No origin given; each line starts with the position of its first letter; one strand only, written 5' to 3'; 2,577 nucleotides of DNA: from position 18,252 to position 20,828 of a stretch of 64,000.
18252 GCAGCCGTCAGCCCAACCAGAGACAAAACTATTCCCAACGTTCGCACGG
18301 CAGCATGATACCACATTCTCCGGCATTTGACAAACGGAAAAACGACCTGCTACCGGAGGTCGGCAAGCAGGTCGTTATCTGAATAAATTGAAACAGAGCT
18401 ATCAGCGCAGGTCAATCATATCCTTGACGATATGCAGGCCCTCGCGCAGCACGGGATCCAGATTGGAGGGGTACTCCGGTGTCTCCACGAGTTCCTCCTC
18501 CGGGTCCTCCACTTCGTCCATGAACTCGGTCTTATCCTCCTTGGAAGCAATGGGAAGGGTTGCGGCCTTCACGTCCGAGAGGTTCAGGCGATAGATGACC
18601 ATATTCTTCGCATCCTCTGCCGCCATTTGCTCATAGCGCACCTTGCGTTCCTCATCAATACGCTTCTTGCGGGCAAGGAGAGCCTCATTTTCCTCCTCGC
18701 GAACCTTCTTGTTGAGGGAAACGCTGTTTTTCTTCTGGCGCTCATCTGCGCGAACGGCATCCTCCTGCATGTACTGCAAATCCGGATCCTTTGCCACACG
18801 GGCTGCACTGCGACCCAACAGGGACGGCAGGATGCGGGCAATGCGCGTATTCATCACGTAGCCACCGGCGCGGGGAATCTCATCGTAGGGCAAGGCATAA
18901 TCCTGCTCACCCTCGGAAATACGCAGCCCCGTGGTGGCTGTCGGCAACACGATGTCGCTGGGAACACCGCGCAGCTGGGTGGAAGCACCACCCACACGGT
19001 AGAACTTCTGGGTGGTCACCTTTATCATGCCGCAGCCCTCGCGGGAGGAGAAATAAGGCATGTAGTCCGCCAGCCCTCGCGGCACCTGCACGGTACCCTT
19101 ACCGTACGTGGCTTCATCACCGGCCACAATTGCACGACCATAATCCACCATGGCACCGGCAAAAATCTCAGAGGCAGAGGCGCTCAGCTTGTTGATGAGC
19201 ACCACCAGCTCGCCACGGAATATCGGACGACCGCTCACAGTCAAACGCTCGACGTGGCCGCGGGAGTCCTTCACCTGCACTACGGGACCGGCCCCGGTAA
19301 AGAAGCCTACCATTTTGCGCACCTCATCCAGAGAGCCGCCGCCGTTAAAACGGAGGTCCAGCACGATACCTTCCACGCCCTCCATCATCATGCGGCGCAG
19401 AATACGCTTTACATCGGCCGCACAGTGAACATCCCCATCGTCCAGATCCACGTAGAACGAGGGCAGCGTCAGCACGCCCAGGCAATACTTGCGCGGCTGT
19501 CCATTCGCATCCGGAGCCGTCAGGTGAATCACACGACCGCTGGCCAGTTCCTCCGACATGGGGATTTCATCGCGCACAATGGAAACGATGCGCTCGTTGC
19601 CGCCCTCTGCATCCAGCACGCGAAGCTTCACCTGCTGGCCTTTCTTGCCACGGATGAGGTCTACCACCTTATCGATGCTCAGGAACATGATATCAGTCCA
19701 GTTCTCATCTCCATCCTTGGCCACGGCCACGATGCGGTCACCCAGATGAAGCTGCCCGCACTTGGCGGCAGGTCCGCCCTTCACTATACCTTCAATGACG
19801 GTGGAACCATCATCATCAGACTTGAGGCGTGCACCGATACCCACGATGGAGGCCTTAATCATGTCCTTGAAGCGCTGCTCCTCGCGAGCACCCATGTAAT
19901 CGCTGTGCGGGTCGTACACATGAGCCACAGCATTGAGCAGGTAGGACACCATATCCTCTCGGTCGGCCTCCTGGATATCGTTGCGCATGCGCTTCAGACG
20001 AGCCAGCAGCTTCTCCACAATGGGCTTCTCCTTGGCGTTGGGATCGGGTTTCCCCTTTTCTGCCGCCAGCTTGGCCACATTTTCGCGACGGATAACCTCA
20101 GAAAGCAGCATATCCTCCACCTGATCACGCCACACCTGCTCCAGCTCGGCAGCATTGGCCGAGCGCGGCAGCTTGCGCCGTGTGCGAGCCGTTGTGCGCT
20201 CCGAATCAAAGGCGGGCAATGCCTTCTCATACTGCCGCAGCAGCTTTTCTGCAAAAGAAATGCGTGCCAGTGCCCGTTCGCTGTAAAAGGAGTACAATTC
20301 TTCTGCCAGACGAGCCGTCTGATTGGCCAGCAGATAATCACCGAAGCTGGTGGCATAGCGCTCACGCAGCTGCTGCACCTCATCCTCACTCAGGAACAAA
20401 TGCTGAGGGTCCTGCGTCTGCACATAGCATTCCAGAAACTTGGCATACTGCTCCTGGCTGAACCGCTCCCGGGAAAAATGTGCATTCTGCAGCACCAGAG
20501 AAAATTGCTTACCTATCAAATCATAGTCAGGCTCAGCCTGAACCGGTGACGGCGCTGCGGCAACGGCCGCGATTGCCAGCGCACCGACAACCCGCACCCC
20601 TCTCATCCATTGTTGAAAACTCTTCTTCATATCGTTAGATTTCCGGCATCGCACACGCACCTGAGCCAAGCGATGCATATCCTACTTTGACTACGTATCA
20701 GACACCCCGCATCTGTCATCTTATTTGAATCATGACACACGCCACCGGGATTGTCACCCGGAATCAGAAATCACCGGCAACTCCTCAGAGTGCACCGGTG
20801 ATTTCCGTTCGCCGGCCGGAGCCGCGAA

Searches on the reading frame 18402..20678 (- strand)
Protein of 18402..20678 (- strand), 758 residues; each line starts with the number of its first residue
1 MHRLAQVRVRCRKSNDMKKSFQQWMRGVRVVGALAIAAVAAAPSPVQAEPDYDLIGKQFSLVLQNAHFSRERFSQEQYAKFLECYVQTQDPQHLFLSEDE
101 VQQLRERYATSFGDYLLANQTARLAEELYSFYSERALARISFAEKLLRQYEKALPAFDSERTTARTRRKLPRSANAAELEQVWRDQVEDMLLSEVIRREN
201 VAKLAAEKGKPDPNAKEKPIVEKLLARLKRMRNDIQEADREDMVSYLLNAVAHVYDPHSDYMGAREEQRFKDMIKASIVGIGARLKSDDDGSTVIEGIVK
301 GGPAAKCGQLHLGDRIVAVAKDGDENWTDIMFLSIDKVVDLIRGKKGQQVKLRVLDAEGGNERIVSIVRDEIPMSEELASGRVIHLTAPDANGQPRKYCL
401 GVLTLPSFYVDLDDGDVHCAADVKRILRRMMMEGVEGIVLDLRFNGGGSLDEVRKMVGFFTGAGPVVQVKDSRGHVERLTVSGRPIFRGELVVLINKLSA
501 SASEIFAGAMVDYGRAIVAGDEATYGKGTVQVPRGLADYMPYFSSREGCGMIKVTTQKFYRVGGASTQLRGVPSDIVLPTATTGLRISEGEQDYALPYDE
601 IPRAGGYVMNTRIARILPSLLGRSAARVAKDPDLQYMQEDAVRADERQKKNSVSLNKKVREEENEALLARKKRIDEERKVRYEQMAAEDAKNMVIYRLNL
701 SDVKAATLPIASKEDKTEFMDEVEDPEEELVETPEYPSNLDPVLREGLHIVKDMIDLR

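Call 72: search_protein_families(library=pfam, proteins=[window:18402-20678:-], max_evalue=0.0001)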
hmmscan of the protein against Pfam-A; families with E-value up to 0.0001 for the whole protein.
window:18402-20678:- (758 aa): 5 families
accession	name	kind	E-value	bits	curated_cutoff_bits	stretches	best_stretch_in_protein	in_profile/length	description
PF03572.23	Peptidase_S41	-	2.3e-36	125.3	24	1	400-577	2-164/165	Peptidase family S41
PF17804.6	TSP_NTD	-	3.2e-26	93.2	26.4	1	63-263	5-186/188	Tail specific protease N-terminal domain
PF11818.13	DUF3340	-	4.9e-25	88.9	28.6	1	587-755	6-154/155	C-terminal domain of tail specific protease (DUF3340)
PF00595.29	PDZ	-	5.3e-08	33.6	23.2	1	280-354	11-80/81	PDZ domain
PF17820.7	PDZ_6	-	1.3e-07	31.7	27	1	294-354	1-52/54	PDZ domain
